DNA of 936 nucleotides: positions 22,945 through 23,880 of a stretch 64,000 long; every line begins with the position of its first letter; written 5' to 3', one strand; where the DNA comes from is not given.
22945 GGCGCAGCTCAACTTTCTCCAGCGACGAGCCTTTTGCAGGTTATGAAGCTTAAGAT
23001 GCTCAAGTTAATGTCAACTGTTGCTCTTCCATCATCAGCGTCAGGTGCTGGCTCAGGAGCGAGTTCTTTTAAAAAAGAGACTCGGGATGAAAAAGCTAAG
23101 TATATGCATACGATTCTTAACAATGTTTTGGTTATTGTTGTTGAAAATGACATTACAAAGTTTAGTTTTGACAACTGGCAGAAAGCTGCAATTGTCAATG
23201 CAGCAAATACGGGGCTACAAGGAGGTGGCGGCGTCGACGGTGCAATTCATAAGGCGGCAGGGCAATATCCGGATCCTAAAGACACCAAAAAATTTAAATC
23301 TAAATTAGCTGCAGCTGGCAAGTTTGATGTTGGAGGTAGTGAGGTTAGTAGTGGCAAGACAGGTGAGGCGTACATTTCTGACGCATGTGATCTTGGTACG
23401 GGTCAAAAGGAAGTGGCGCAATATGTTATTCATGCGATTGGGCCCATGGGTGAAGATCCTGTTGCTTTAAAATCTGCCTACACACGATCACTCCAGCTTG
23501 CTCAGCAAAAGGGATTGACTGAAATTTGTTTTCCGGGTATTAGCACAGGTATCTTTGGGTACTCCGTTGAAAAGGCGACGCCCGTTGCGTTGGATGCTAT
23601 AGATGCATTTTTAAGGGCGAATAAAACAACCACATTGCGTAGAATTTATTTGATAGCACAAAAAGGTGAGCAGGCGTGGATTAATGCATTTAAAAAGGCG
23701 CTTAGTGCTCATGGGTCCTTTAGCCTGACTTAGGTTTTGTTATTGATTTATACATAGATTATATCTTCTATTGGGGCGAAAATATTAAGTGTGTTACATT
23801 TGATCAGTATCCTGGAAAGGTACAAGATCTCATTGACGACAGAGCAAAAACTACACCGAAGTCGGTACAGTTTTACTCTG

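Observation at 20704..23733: Secreted EEP - J domain - EEP - macro domain fusion: an unusual effector-like architecture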

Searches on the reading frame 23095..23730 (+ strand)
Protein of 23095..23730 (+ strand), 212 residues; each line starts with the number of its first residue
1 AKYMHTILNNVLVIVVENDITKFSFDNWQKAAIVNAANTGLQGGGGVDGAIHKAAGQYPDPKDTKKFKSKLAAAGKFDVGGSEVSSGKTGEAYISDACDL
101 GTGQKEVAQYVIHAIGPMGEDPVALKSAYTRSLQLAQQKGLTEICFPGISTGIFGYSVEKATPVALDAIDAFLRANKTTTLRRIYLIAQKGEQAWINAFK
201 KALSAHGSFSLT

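Call 65: search_solved_structures(query=window:23095-23730:+, max_evalue=1e-12, show_alignments=3)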
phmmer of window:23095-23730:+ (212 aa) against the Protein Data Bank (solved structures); distinct sequences matched with E-value up to 1e-12: 15.
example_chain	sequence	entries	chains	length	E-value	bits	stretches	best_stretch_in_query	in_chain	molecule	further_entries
9w48_A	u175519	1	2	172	2.9e-22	83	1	31-185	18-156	Macro domain-containing protein DR_2288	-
5l9k_A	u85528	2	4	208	3.4e-20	76.3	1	3-190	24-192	MACROD-TYPE MACRODOMAIN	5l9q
5fud_A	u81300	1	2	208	3.4e-20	76.3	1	3-190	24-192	O-ACETYL-ADP-RIBOSE DEACETYLASE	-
5fsu_A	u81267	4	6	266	5.4e-20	75.6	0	97-174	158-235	MACRODOMAIN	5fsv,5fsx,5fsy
2x47_A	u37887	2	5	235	1.8e-19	73.9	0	92-187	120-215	MACRO DOMAIN-CONTAINING PROTEIN 1 | ADP-ribose glycohydrolase MACROD1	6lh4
5lbp_A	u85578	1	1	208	4.2e-19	72.7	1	3-190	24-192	MacroD-type macrodomain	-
5lcc_A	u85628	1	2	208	4.8e-19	72.5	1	3-190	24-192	MACROD-TYPE MACRODOMAIN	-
5lau_A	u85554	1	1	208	5.6e-19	72.3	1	3-190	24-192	MacroD-type macrodomain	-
5cb3_A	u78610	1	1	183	2.9e-18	70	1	13-195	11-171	O-acetyl-ADP-ribose deacetylase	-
5fsz_A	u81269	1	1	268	3.3e-18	69.8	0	96-174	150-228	MACRODOMAIN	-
1spv_A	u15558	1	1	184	4.4e-18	69.4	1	13-195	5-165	putative polyprotein/phosphatase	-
5cms_R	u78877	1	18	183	1.5e-17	67.6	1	13-195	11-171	O-acetyl-ADP-ribose deacetylase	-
4iqy_A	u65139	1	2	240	6.9e-17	65.5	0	103-186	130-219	O-acetyl-ADP-ribose deacetylase MACROD2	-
6y4y_A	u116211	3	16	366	2.6e-16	63.6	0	103-186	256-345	Thioredoxin 1,ADP-ribose glycohydrolase MACROD2 | ADP-ribose glycohydrolase MACROD2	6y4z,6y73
5cb5_R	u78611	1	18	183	5e-16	62.7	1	13-195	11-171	O-acetyl-ADP-ribose deacetylase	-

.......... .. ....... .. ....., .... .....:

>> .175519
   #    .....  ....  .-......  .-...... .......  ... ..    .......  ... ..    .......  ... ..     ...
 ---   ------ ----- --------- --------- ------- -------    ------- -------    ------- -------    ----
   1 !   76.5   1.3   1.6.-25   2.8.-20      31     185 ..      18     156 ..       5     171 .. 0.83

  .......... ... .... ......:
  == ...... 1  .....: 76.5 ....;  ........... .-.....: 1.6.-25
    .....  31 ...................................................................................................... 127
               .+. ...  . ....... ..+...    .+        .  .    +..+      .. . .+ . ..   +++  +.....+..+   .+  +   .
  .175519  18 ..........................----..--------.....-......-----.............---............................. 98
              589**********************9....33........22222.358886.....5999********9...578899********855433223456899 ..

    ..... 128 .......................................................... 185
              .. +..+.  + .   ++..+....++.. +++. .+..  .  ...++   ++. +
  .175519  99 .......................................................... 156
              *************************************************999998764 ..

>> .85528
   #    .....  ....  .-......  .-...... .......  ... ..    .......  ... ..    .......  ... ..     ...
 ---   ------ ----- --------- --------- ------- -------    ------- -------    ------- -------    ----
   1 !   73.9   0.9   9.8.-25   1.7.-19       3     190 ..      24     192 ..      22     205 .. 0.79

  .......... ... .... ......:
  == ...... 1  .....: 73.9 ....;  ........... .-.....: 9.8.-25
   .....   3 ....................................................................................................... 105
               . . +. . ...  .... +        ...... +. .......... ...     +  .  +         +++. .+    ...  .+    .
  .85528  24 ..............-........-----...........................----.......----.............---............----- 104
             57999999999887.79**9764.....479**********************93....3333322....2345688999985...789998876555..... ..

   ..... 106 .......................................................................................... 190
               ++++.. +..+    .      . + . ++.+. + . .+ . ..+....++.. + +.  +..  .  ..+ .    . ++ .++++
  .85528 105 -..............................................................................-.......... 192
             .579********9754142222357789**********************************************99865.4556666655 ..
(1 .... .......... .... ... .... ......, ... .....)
